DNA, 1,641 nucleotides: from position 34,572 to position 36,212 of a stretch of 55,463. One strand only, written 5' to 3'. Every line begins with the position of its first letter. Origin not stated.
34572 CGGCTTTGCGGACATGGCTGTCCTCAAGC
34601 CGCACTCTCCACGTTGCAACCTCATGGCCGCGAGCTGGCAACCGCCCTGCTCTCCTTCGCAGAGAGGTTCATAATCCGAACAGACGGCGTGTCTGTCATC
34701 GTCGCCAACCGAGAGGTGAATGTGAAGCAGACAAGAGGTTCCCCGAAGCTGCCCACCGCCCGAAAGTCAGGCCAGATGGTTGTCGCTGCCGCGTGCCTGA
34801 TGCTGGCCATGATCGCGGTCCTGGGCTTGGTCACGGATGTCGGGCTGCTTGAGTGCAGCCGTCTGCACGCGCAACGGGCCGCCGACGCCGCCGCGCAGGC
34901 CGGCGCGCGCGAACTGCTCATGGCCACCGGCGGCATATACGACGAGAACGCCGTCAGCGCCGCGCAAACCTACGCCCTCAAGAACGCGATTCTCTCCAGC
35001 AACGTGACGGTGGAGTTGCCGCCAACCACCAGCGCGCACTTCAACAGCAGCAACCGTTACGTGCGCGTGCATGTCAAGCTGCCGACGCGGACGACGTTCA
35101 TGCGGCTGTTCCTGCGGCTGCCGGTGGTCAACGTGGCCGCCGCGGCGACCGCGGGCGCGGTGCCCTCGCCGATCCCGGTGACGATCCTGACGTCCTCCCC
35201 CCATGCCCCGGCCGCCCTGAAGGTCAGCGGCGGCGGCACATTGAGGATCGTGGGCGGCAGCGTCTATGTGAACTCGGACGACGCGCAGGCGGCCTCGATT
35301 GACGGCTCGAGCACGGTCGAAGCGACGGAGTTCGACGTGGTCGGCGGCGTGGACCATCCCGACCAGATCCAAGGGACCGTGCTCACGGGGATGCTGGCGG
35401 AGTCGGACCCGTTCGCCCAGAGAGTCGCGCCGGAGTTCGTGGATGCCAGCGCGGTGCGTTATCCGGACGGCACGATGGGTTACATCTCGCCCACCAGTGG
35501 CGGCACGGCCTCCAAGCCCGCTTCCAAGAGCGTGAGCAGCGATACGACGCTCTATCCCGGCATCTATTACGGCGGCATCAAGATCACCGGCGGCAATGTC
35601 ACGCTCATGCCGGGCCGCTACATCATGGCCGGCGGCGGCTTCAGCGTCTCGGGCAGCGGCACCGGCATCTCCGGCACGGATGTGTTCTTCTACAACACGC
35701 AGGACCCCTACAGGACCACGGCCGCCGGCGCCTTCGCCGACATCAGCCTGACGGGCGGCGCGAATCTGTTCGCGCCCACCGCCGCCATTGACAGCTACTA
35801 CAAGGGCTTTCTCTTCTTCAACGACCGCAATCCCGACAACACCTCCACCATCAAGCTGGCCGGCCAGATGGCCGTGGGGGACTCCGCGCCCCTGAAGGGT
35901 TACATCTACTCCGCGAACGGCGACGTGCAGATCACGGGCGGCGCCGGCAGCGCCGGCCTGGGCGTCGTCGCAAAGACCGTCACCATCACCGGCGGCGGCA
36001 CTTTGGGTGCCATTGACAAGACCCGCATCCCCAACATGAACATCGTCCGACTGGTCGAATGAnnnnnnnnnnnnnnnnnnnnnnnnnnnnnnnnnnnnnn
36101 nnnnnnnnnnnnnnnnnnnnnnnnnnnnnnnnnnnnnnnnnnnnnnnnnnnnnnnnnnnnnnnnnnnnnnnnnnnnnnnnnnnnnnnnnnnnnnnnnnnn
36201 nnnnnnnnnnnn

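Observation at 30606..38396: Orphan, amplified Tad pseudopilin cluster: five TadE-like and three TadG-like genes with no pilus machinery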

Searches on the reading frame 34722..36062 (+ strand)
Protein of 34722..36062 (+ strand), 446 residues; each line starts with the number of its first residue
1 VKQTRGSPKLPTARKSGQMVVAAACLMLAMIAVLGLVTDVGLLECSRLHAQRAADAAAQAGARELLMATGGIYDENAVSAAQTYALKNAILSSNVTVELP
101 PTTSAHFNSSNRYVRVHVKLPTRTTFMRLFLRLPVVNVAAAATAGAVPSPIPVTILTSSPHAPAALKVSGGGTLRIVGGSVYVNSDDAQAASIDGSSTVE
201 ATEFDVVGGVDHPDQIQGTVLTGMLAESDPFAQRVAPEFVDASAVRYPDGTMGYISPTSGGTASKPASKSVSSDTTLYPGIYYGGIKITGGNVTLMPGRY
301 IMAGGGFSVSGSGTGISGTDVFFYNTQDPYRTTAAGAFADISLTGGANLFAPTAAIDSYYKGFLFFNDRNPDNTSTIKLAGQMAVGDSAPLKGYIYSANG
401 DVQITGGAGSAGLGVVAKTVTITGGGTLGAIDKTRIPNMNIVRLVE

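Call 3: search_protein_families(library=pfam, proteins=[window:34722-36062:+], max_evalue=0.1)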
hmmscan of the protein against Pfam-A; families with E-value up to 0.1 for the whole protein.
window:34722-36062:+ (446 aa): 1 family
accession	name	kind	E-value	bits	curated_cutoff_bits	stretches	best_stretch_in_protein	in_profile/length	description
PF13400.11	Tad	-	6.1e-07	30.1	22.3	1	17-63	1-46/47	Putative Flp pilus-assembly TadE/G-like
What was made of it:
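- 34722..36062 (+): TadG2: large TadG-type pilin with beta-solenoid head (446 aa, GTG start). PF13400 at E 6e-7 (call 3).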

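Call 14: find_encoding_contigs(protein=window:34722-36062:+, flank=10000, max_places=6)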
Protein window:34722-36062:+ (446 aa): no gene with exactly this product is on record in the collection.

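Call 15: find_homologous_proteins(query=window:34722-36062:+, max_evalue=0.001)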
Query window:34722-36062:+ (446 aa): 53 proteins with E <= 0.001 among 8000 candidates.
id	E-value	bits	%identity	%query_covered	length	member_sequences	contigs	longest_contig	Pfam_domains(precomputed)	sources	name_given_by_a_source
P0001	1.1e-283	958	100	100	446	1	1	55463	PF13400.12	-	-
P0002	8.7e-209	712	75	100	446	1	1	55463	PF13400.12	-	-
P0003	2.7e-174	598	65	97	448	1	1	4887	PF13400.12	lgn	-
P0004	1.2e-153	530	60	97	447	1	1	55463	PF13400.12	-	-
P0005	5.3e-142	492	56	97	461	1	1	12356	PF13400.12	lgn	-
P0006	7.9e-140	484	58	96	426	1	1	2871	PF13400.12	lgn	-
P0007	9.0e-135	468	55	97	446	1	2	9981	PF13400.12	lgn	-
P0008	1.4e-117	411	48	98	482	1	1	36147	PF13400.12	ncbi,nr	ncbi:MAG: hypothetical protein HZA91_02375 [Verrucomicrobia bacterium]|nr:hypothetical protein [Verr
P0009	3.4e-111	390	49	98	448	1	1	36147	PF13400.12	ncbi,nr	ncbi:MAG: hypothetical protein HZA91_02380 [Verrucomicrobia bacterium]|nr:hypothetical protein [Verr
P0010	3.5e-110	387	49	97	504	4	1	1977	PF13400.12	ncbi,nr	ncbi:MAG: hypothetical protein FJ388_17995 [Verrucomicrobia bacterium]|nr:hypothetical protein [Verr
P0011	9.3e-108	379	49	97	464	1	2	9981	PF13400.12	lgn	-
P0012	3.9e-107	377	50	97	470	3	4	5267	PF13400.12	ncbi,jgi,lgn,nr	ncbi:MAG: hypothetical protein FJ388_04750 [Verrucomicrobia bacterium]|nr:hypothetical protein [Verr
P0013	6.6e-98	346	45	98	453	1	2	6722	PF13400.12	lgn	-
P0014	5.2e-97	343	45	98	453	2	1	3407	PF13400.12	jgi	-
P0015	2.7e-95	338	44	98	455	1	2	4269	-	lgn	-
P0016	6.4e-88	313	43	98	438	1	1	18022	PF13400.12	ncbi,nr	ncbi:MAG: pilus assembly protein TadG-related protein [Verrucomicrobiae bacterium]|nr:pilus assembly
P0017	9.4e-87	310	44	97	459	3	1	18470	PF13400.12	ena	-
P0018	9.4e-86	306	42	98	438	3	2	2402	PF13400.12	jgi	-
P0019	4.4e-81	291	43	97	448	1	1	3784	PF13400.12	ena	-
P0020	1.8e-79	286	41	97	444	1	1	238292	PF13400.12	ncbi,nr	ncbi:MAG: hypothetical protein HZC54_01840 [Verrucomicrobia bacterium]|nr:hypothetical protein [Verr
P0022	1.9e-68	249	41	94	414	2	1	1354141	PF13400.12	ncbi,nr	ncbi:MAG: hypothetical protein HZC54_07995 [Verrucomicrobia bacterium]|nr:hypothetical protein [Verr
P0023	8.4e-34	135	32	97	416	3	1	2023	PF13400.12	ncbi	-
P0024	2.2e-27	114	31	99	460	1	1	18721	PF23981.2,PF13400.12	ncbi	-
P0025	2.3e-25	107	30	92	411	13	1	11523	PF09977.15,PF13400.12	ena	-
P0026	2.5e-25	107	36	64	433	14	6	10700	PF13400.12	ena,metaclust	metaclust:\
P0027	2.0e-24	104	31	76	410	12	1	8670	PF23981.2,PF13400.12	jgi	jgi:hypothetical protein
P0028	2.8e-22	97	30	94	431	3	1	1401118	PF13400.12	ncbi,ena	-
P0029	3.7e-21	94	30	93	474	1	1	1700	PF07811.18,PF13400.12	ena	-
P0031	3.7e-20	90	29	85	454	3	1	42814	PF13400.12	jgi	-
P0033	6.5e-19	86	28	97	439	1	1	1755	PF13400.12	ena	-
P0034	1.3e-18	85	29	93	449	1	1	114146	PF13400.12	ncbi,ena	-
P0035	7.3e-18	83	29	93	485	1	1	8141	PF07811.18,PF13400.12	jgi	jgi:Flp pilus assembly protein TadG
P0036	1.3e-17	82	34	32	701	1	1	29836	PF23981.2,PF07811.18,PF13400.12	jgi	-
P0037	1.4e-17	82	29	80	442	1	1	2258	PF23981.2,PF13400.12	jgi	-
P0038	6.0e-17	80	29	97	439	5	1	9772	PF13400.12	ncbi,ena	-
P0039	1.0e-16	79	28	92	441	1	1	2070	PF13400.12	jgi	-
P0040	1.7e-16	78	34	54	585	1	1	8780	PF14341.12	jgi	jgi:hypothetical protein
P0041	1.3e-15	75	26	93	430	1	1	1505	PF13400.12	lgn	-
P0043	4.4e-14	70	26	80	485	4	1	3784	PF13400.12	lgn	-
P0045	1.9e-12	65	28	76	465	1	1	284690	PF13400.12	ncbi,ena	-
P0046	2.2e-10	58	29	93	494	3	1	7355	PF13400.12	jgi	jgi:hypothetical protein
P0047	7.9e-10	56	28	93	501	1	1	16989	PF07811.18,PF13400.12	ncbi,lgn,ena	-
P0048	2.8e-9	54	27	83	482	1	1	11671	PF13400.12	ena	-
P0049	8.2e-8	50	29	68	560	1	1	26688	PF13400.12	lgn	-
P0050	1.1e-7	49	27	71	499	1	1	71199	PF13400.12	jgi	jgi:hypothetical protein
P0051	9.5e-7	46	43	11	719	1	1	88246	PF13400.12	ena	-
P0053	1.7e-4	39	34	41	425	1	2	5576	PF13400.12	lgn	-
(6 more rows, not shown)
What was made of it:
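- Checked: The window is the whole contig (longest_contig 55463, call 15).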

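Call 16: find_encoding_contigs(protein=P0008, flank=10000, max_places=2)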
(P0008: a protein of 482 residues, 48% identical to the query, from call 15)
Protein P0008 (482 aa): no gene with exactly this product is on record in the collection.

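Call 17: find_encoding_contigs(protein=P0020, flank=10000, max_places=2)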
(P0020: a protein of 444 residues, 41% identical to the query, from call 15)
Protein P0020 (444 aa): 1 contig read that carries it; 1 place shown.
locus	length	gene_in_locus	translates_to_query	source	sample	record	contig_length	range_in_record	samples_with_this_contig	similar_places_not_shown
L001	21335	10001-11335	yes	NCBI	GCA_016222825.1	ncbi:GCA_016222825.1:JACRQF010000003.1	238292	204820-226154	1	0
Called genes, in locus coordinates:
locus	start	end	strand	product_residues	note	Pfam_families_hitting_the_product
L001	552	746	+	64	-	PF04964:Flp_Fap (weak)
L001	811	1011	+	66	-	PF04964:Flp_Fap (weak)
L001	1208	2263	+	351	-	PF04015:DUF362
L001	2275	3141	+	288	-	PF16976:RcpC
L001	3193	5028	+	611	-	PF13629:T2SS-T3SS_pil_N, PF00263:Secretin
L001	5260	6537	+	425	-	PF00072:Response_reg (weak)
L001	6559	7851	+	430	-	PF00437:T2SSE, PF27713:UCP018868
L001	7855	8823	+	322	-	PF00482:T2SSF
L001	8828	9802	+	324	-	PF00482:T2SSF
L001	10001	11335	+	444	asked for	PF13400:Tad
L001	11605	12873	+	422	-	-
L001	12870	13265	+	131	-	PF07811:TadE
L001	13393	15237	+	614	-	PF00595:PDZ, PF13180:PDZ_2, PF17820:PDZ_6, PF13180:PDZ_2, PF17820:PDZ_6 (weak), PF05547:Peptidase_M6 (faint)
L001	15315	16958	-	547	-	PF01578:Cytochrom_C_asm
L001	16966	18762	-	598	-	PF05140:ResB (weak)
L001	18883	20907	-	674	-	PF00082:Peptidase_S8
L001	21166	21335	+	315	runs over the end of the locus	PF01145:Band_7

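Call 18: find_encoding_contigs(protein=P0022, flank=10000, max_places=2)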
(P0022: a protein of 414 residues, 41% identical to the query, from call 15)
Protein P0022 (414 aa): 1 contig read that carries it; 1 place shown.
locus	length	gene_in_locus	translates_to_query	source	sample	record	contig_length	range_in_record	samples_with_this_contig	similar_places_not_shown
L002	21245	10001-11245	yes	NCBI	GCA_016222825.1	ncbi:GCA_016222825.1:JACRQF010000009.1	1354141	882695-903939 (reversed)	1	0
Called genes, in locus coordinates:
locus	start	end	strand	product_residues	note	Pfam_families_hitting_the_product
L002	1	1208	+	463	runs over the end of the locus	PF00884:Sulfatase, PF01663:Phosphodiest (weak), PF16347:SGSH_C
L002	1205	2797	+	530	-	PF00884:Sulfatase, PF01663:Phosphodiest (weak), PF16347:SGSH_C (weak)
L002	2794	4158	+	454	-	PF01522:Polysacc_deac_1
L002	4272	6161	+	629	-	PF06439:3keto-disac_hyd, PF13088:BNR_2 (faint)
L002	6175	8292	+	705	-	PF04734:Ceramidase_alk (faint), PF13385:Laminin_G_3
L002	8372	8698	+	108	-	-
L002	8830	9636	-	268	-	PF00588:SpoU_methylase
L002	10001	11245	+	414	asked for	PF13400:Tad (weak)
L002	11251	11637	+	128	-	PF07811:TadE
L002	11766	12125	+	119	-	PF07811:TadE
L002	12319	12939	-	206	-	PF00475:IGPD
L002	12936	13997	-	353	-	PF00155:Aminotran_1_2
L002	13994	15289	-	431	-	PF00815:Histidinol_dh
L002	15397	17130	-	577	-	-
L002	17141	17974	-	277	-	PF03807:F420_oxidored, PF14748:P5CR_dimer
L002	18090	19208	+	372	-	PF13859:BNR_3 (weak), PF24316:Tli3 (faint), PF15902:Sortilin-Vps10 (faint), PF02012:BNR (faint), PF13088:BNR_2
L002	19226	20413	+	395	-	PF02012:BNR (faint), PF13088:BNR_2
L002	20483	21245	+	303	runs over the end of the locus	PF22701:Mala_s_1-like (faint), PF14269:Arylsulfotran_2 (faint)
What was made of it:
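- The same MAG has an orphan TadG-TadE-TadEb cassette on another contig (L002; call 18).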

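Call 27: find_related_loci(query=A3, collection=genome_contigs, flank=10000)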
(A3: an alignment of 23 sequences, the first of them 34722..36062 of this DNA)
Query A3 (446 aa) in genome_contigs; peptide patterns used: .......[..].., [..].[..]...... (x = any residue, [..] = any of these).
600 stretches matched a pattern (row limit reached: there are more); 6 encode a relative of the query (tblastn E <= 1e-3); 6 distinct loci.
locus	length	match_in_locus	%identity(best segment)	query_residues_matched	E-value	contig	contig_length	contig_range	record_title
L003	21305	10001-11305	45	12-446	2e-91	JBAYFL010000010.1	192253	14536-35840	MAG: Verrucomicrobiia bacterium isolate SO_2016_GW1_10 scaffold00146_OW334_2016, whole genome shotgun sequence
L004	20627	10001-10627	47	226-437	4e-51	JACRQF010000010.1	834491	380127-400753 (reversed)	MAG: Verrucomicrobia bacterium isolate NC_groundwater_2006_Pr3_S-0.65um_64_6 SR2-18-Sp65_coassembly_scaffold_102691, who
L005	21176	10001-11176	31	13-428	1e-33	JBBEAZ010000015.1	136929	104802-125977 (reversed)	MAG: Dehalococcoidia bacterium isolate LejiaF_64_43 Lejia_F_181_length_136929_cov_26, whole genome shotgun sequence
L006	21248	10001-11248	31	11-446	2e-33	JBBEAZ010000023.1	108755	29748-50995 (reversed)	MAG: Dehalococcoidia bacterium isolate LejiaF_64_43 Lejia_F_297_length_108755_cov_25, whole genome shotgun sequence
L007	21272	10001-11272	29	13-446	2e-18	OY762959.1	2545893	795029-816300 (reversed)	MAG: Dehalococcoidia bacterium isolate a8fc5444-7059-4be1-bdcb-92646be6befe genome assembly, chromosome: 1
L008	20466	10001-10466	30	261-407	5e-12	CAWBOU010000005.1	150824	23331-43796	MAG: uncultured delta proteobacterium isolate MFD09206.bin.2.37 genome assembly, contig: contig_17716, whole genome shot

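Call 34: find_encoding_contigs(protein=P0009, flank=10000, max_places=2)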
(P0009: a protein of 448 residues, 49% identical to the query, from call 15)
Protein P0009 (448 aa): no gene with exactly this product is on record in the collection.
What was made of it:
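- Tried and rejected: Exact look-ups of the window's TadG2, and of P0008 and P0009, found no record (calls 14, 16, 34).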

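Call 35: find_encoding_contigs(protein=P0005, flank=10000, max_places=2)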
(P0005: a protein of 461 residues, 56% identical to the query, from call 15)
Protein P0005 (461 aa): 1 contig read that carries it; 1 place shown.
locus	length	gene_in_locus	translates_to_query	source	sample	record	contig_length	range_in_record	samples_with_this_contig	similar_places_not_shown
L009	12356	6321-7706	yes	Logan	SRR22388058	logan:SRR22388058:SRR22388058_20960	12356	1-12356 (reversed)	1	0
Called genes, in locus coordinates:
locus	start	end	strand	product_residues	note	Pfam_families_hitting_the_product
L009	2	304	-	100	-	?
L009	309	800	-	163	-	PF01510:Amidase_2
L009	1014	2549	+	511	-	PF08811:DUF1800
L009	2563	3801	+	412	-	PF07394:DUF1501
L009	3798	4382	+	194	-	-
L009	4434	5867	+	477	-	-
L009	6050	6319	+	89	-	PF13400:Tad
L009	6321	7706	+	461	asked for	PF13400:Tad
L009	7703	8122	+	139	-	PF07811:TadE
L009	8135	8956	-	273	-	PF01261:AP_endonuc_2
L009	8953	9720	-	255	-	PF01522:Polysacc_deac_1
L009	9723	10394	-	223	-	PF05724:TPMT, PF13489:Methyltransf_23, PF13847:Methyltransf_31, PF08241:Methyltransf_11, PF08242:Methyltransf_12, PF13649:Methyltransf_25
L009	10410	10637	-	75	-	-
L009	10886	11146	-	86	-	PF10049:DUF2283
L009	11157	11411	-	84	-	-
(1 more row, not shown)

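Call 36: find_encoding_contigs(protein=P0016, flank=10000, max_places=2)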
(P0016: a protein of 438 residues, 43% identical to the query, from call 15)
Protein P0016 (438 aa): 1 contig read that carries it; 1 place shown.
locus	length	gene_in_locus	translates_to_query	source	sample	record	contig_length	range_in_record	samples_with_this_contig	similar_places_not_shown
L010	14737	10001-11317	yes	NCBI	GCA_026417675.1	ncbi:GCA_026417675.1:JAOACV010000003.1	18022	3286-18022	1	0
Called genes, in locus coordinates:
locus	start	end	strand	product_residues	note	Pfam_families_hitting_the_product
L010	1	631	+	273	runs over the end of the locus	PF00117:GATase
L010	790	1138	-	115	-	PF00106:adh_short, PF13561:adh_short_C2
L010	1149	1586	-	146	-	PF00106:adh_short, PF08659:KR, PF13561:adh_short_C2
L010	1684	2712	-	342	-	PF08240:ADH_N, PF16912:Glu_dehyd_C, PF00107:ADH_zinc_N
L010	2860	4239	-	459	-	PF01408:GFO_IDH_MocA, PF19051:GFO_IDH_MocA_C2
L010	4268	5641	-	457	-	PF01408:GFO_IDH_MocA, PF19051:GFO_IDH_MocA_C2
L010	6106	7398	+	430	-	PF00072:Response_reg (weak), PF10609:ParA (faint), PF13614:AAA_31 (weak)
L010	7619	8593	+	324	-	PF00482:T2SSF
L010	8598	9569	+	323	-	PF00482:T2SSF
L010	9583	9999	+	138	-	PF07811:TadE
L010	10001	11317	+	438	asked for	PF13400:Tad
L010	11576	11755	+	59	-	PF04964:Flp_Fap (weak)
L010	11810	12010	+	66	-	PF04964:Flp_Fap (weak)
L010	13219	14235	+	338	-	PF04015:DUF362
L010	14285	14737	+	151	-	PF08666:SAF (weak), PF16976:RcpC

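Call 37: find_encoding_contigs(protein=P0017, flank=10000, max_places=2)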
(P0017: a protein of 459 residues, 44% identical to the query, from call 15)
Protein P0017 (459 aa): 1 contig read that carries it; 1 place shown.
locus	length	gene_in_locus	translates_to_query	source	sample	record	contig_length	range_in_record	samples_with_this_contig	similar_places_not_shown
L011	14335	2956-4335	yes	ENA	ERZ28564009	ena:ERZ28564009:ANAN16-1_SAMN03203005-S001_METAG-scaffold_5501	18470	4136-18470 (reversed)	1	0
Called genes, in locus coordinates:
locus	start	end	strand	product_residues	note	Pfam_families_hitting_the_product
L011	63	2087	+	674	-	PF00703:Glyco_hydro_2, PF02836:Glyco_hydro_2_C, PF00754:F5_F8_type_C, PF22633:F5_F8_type_C_2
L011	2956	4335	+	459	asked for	PF13400:Tad (weak)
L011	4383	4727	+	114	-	PF07811:TadE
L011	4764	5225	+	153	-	PF07811:TadE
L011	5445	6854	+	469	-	PF13400:Tad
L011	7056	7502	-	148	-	PF07811:TadE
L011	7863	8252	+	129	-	PF07811:TadE (weak)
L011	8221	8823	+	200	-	PF07811:TadE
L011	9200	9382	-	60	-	-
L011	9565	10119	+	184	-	-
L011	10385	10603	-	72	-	-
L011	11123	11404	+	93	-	PF04964:Flp_Fap (weak)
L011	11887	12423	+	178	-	-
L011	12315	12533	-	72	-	-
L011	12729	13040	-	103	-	PF00475:IGPD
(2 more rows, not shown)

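Call 38: find_encoding_contigs(protein=P0007, flank=10000, max_places=2)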
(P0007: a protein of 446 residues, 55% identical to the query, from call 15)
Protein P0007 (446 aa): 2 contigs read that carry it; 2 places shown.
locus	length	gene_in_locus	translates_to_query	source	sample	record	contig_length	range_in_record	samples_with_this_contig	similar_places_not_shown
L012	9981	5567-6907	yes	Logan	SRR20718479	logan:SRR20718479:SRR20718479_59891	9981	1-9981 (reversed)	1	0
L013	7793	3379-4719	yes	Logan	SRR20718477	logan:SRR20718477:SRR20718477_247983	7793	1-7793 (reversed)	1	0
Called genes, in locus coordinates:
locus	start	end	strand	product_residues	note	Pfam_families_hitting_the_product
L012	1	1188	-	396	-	?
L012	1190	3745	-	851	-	PF07635:PSCyt1, PF07583:PSCyt2, PF07587:PSD1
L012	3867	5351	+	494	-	PF13372:Alginate_exp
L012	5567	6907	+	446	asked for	PF13400:Tad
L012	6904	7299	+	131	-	PF07811:TadE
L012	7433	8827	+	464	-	PF13400:Tad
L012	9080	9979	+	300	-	?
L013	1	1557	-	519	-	?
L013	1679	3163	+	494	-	PF13372:Alginate_exp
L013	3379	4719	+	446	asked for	PF13400:Tad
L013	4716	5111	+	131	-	PF07811:TadE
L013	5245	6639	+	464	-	PF13400:Tad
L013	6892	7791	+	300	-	?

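Call 45: predict_structure(alignment_id=A4)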
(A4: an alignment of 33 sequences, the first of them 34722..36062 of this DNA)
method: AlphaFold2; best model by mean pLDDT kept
length: 446 residues; sequences in the alignment: 33
mean_pLDDT: 88.5   pTM: 0.77
mean pLDDT of the five models: 88.5, 86.8, 86.3, 86.1, 85.8
residues with pLDDT >= 90: 271; 70-90: 144; 50-70: 24; < 50: 7
segments of 3 or more residues with pLDDT < 50: 1-7
pLDDT, mean of each block of 10 residues (from residue 1): 47 59 80 83 90 94 81 88 92 91 86 92 81 85 88 92 94 88 96 93 94 93 90 93 95 96 96 96 96 96 95 87 97 95 87 93 95 94 61 94 84 92 88 85 88
secondary structure, 60 per line:
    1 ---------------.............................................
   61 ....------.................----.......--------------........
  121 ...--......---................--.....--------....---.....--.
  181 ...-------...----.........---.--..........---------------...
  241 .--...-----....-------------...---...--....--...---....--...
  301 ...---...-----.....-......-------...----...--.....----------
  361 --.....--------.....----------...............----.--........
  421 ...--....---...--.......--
elements in order: H16-64 H71-87 E95-98 E113-123 H126-131 E135-150 E153-157 E166-169 E173-177 E180-183 E191-193 E198-206 E216-222 E238-241 E244-246 E252-255 E269-271 E275-277 E280-283 E286-288 E292-295 E298-303 E307-309 E315-319 E321-326 E341-343 E346-350 E363-367 E376-380 E391-405 E413-423 E426-429 E438-444
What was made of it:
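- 34722..36062 (+): AlphaFold2 model with pLDDT 88.5 and pTM 0.77: helix 16-64, then an all-beta region (call 45).
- On Small pilin fold: The TadG2 model has helix 16-64 followed by beta structure (call 45).
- The TadG2 model is confident (pLDDT 88.5): a long pilin helix followed by a beta-solenoid (call 45).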
